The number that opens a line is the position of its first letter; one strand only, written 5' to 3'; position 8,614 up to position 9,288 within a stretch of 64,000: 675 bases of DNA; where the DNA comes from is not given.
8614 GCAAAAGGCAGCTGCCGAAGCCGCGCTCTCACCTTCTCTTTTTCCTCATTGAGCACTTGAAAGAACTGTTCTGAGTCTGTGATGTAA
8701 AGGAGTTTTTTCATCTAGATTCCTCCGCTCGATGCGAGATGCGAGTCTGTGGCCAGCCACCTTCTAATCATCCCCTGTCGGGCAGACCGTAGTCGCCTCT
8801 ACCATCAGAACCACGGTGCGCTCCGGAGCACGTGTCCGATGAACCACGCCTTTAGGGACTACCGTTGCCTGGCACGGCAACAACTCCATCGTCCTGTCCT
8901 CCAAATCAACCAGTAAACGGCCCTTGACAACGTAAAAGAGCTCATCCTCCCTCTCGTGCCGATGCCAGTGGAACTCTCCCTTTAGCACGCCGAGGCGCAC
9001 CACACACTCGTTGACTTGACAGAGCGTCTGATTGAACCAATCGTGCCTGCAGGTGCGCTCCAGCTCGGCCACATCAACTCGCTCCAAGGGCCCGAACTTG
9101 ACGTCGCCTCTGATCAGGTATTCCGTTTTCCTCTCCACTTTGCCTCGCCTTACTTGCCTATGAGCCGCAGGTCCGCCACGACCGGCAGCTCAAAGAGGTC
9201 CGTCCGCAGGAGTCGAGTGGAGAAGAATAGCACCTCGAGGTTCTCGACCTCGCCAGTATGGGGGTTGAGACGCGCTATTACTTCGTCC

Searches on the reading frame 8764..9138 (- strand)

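Call 50: search_protein_families(library=pfam, proteins=[window:8764-9138:-], max_evalue=0.001)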
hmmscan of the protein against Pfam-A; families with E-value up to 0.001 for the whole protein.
window:8764-9138:- (124 aa): 3 families
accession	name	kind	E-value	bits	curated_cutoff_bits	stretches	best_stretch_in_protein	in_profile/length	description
PF07883.17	Cupin_2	-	5.4e-12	45.7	27.2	1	54-113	9-69/70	Cupin domain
PF01050.24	MannoseP_isomer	-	0.00049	20.7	23.6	1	55-115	44-100/116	Mannose-6-phosphate isomerase C-terminal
PF00190.28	Cupin_1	-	0.00057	19.9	22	1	57-111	47-110/151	Cupin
